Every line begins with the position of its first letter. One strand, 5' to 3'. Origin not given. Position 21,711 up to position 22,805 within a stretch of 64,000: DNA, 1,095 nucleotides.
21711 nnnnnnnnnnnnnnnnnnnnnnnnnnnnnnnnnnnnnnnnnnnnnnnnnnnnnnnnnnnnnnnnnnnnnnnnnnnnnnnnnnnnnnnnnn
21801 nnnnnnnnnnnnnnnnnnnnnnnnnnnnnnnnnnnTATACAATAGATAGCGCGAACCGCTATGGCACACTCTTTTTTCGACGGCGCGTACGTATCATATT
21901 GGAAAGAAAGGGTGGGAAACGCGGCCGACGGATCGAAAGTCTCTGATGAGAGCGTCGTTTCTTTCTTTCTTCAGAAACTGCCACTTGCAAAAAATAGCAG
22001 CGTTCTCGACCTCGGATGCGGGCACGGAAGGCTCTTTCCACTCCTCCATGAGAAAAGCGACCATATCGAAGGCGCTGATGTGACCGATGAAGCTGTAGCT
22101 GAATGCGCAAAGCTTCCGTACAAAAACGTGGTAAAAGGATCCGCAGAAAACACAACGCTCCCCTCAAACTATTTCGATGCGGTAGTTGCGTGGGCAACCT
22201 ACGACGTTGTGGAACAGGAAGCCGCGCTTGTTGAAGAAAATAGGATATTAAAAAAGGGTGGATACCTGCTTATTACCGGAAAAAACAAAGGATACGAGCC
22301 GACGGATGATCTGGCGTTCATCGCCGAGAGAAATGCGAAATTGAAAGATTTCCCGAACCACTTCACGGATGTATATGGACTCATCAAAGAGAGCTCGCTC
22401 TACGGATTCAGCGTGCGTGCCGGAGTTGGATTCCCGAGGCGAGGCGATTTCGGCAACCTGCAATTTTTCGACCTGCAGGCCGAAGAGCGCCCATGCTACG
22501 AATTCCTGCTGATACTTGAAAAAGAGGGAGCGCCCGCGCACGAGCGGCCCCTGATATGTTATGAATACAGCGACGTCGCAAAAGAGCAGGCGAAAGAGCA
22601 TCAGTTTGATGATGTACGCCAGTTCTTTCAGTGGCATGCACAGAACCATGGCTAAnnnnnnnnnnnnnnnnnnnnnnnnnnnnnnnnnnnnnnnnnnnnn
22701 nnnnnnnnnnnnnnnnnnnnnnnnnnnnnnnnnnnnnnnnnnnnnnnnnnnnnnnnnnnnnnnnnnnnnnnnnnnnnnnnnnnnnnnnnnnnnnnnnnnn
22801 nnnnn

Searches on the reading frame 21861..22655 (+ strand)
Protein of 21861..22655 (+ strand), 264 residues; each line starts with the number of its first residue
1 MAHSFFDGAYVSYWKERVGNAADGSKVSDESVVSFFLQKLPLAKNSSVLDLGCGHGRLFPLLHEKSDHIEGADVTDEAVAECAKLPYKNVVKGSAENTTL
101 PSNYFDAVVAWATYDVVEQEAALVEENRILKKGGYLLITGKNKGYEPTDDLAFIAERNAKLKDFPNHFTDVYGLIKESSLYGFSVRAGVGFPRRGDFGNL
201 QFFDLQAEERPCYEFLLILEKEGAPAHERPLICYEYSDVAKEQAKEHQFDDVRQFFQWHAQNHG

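Call 3: search_protein_families(library=pfam, proteins=[window:21861-22655:+], max_evalue=0.01)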
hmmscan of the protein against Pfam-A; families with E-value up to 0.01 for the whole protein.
window:21861-22655:+ (264 aa): 7 families
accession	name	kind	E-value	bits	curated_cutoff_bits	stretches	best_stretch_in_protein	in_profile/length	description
PF08241.18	Methyltransf_11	-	1.4e-14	54.9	21.2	1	49-138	1-95/95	Methyltransferase domain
PF13649.12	Methyltransf_25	-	4.9e-12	46.8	27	1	48-134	1-97/97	Methyltransferase domain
PF13489.12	Methyltransf_23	-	1.6e-09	38.1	27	1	35-140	15-118/164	Methyltransferase domain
PF13847.12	Methyltransf_31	-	1.8e-09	37.8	27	1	44-142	3-113/145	Methyltransferase domain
PF07021.18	MetW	-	2.4e-07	31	21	1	44-128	13-100/193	Methionine biosynthesis protein MetW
PF05175.20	MTS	-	2.5e-05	24.4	23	1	34-92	21-81/170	Methyltransferase small domain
PF08242.18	Methyltransf_12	-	3.3e-05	25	30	1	49-136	1-98/98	Methyltransferase domain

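Call 4: search_protein_families(library=ncbifam, proteins=[window:21861-22655:+], max_evalue=0.01)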
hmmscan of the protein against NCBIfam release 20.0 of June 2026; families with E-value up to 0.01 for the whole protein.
window:21861-22655:+ (264 aa): 31 families (the best 25 are shown)
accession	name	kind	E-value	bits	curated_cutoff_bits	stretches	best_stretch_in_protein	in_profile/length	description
NF045667.1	MTase_DVU1556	equivalog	1.4e-12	47.6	155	1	38-139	16-120/213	DVU_1556 family methyltransferase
TIGR02081.1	metW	equivalog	1.3e-08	34.6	189.5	1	43-154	12-123/194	methionine biosynthesis protein MetW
NF047649.1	MTase_UXPK_star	exception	4.6e-08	32.4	460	1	42-139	75-182/283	methyltransferase/UXPK-star double selenoprotein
TIGR01934.1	MenG_MenH_UbiE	subfamily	1.3e-07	31.1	158.35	1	37-139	32-142/223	ubiquinone/menaquinone biosynthesis methyltransferase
NF043040.1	corrin_prot_MT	hypoth_equivalog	1.4e-07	31.1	180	1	44-139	41-148/216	corrinoid protein-associated methyltransferase CpaM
NF001244.0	PRK00216.1-5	equivalog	2e-07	30.6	216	1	39-139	43-154/236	bifunctional demethylmenaquinone methyltransferase/2-methoxy-6-polyprenyl-1,4-benzoquinol methylase UbiE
NF041537.1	ArsM_AhpD_UU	exception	8.2e-07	28.1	510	1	42-139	74-181/345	arsenite methyltransferase/AhpD domain selenoprotein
NF045825.1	FAmtase_mtf2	equivalog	1.1e-06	28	400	1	47-141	61-161/248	fatty-acid O-methyltransferase Mtf2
TIGR02072.1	BioC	equivalog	2.9e-06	27.3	184.95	1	36-139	27-133/244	malonyl-ACP O-methyltransferase BioC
TIGR01983.1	UbiG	equivalog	1.1e-05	24.9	102.95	1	43-157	48-170/228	bifunctional 2-polyprenyl-6-hydroxyphenol methylase/3-demethylubiquinol 3-O-methyltransferase UbiG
NF041536.1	ArsM_DUF2284_UU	exception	1.7e-05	23.4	575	1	44-140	76-182/459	arsenite methyltransferase/DUF2284 domain selenoprotein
NF001240.0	PRK00216.1-1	equivalog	2.3e-05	23.6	378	1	89-140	118-170/251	bifunctional demethylmenaquinone methyltransferase/2-methoxy-6-polyprenyl-1,4-benzoquinol methylase UbiE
NF011529.0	PRK14968.1-3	equivalog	5.4e-05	22.7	162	1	36-122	26-107/198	putative methyltransferase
NF045823.1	PthPhpthDimycoMt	equivalog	0.00019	20.7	300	1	47-139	69-167/256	phthiotriol/phenolphthiotriol dimycocerosates methyltransferase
NF008300.0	PRK11088.1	equivalog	0.00026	20.6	303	1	36-138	77-179/272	23S rRNA (guanine(745)-N(1))-methyltransferase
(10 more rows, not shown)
